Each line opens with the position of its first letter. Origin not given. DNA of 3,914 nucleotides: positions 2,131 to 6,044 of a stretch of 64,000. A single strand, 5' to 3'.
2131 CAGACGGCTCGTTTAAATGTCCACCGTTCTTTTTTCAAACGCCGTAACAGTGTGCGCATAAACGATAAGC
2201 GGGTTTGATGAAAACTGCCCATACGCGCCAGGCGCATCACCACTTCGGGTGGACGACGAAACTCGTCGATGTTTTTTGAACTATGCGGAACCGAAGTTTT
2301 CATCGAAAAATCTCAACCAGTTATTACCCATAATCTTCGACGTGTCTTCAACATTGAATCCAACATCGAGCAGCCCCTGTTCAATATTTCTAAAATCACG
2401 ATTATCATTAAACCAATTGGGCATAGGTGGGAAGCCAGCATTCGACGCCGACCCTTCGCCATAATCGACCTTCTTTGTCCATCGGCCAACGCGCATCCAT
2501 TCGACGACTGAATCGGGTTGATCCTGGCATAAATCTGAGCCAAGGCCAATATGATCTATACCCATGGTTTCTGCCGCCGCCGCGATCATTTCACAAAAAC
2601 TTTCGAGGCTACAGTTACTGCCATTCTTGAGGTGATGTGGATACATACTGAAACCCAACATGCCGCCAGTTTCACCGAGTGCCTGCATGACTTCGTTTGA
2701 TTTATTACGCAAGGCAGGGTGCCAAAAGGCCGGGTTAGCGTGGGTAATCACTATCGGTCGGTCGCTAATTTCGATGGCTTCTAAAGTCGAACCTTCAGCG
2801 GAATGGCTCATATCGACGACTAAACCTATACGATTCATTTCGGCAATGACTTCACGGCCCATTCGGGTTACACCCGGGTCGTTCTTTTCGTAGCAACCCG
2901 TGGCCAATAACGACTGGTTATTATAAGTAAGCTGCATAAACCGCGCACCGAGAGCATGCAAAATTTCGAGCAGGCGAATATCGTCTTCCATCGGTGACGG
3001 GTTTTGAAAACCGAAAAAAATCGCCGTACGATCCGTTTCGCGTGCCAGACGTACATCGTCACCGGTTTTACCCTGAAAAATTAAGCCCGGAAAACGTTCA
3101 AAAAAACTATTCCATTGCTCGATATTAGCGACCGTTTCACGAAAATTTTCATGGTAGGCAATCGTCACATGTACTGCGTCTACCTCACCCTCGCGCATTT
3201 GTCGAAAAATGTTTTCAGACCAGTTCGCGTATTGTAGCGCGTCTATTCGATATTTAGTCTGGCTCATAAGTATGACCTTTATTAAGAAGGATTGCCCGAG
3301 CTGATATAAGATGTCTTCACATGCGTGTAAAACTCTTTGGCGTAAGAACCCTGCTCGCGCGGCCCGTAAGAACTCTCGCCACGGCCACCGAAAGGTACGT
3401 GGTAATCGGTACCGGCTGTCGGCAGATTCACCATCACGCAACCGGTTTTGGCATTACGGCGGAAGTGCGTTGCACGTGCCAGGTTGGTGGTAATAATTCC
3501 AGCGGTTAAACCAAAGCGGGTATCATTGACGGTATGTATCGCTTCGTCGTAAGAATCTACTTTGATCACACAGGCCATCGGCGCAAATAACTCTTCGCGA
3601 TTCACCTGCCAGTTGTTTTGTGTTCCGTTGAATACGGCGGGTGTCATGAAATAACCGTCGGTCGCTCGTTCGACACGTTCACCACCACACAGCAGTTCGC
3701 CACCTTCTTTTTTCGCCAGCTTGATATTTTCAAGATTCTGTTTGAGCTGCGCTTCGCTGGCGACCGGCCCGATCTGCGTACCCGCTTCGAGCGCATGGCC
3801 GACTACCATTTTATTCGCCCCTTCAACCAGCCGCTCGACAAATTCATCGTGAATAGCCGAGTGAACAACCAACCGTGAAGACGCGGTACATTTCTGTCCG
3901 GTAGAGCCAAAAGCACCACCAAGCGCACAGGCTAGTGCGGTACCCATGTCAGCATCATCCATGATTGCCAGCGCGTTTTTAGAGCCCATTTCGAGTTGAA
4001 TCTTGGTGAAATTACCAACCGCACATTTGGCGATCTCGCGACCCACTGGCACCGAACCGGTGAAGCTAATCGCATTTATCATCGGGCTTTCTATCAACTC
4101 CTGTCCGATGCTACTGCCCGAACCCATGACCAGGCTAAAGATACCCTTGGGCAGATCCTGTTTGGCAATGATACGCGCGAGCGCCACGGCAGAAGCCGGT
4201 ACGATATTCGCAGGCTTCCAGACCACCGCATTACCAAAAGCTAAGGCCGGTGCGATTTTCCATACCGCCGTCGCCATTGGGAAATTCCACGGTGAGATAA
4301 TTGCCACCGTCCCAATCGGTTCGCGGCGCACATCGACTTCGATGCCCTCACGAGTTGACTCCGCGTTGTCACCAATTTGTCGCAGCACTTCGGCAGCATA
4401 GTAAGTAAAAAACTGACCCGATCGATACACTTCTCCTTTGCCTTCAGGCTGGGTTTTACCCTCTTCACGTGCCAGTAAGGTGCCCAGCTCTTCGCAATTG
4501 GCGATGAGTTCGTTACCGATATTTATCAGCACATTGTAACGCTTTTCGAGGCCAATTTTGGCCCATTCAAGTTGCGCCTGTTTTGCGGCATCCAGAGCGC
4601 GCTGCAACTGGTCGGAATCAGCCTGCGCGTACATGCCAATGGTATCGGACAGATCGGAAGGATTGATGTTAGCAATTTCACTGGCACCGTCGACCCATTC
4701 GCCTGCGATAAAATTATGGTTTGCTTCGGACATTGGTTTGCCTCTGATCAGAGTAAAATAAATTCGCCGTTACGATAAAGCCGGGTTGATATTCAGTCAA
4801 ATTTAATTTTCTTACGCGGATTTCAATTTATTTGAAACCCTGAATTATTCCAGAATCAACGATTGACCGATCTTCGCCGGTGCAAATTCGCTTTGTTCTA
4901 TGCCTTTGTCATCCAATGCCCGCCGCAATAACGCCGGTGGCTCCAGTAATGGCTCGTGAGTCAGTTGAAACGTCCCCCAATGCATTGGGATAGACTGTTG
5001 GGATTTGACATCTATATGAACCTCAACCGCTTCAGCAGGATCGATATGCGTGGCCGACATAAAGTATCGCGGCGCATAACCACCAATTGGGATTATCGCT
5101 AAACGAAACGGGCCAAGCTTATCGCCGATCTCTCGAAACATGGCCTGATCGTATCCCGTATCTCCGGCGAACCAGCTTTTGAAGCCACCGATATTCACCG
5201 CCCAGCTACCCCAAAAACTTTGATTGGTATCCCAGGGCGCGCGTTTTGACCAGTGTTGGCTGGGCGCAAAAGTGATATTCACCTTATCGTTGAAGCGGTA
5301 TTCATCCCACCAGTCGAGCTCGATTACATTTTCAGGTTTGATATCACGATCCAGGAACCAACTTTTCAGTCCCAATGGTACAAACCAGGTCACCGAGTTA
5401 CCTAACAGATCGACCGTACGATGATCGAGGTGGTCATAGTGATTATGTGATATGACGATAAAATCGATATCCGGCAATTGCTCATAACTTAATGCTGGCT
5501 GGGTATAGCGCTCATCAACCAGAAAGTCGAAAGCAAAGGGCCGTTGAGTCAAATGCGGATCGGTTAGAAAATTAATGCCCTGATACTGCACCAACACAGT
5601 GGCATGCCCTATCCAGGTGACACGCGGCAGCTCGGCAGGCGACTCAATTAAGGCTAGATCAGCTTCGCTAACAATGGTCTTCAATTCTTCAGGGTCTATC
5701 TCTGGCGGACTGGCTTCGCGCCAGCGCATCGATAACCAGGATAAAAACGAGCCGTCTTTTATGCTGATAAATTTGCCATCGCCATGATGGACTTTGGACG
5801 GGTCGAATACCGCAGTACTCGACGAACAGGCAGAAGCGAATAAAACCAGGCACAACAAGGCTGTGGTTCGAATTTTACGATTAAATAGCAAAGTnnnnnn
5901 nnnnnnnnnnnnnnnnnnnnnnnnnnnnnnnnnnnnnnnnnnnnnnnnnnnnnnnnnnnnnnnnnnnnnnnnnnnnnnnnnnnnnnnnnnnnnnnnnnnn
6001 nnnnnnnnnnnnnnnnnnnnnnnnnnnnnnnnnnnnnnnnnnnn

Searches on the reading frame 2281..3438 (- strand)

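Call 46: search_protein_families(library=pfam, proteins=[window:2281-3438:-], max_evalue=0.000001)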
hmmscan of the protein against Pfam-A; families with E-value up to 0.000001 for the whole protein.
window:2281-3438:- (385 aa): 1 family
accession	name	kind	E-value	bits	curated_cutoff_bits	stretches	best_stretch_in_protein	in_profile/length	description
PF01244.27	Peptidase_M19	-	1.3e-73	248.4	26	1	64-379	25-318/319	Membrane dipeptidase (Peptidase family M19)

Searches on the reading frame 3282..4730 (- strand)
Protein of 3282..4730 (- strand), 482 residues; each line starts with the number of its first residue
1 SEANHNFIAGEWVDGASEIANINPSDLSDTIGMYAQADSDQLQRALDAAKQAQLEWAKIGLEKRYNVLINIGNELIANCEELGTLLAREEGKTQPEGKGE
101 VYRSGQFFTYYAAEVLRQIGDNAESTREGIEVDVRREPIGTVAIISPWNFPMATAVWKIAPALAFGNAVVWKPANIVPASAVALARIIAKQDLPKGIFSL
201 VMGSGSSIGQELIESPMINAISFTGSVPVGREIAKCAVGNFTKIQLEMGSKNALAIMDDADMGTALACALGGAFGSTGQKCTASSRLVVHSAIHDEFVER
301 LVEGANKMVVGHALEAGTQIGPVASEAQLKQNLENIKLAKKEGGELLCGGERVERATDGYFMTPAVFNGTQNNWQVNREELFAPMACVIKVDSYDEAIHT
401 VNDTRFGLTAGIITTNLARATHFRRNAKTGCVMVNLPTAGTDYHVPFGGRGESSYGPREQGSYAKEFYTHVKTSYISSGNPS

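Call 46: search_protein_families(library=pfam, proteins=[window:3282-4730:-], max_evalue=0.000001)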
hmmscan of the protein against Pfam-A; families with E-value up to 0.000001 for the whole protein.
window:3282-4730:- (482 aa): 1 family
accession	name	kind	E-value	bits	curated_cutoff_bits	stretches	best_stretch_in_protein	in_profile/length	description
PF00171.27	Aldedh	-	2.1e-148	495.1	23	1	12-473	1-460/461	Aldehyde dehydrogenase family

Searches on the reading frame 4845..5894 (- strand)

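Call 46: search_protein_families(library=pfam, proteins=[window:4845-5894:-], max_evalue=0.000001)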
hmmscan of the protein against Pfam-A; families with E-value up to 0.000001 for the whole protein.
window:4845-5894:- (349 aa): 2 families
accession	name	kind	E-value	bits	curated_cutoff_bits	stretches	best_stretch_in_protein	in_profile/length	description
PF12706.13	Lactamase_B_2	-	1.2e-34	120.2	27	1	108-306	2-200/200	Beta-lactamase superfamily domain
PF13483.12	Lactamase_B_3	-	2.3e-16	60.6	24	1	91-305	1-160/160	Beta-lactamase superfamily domain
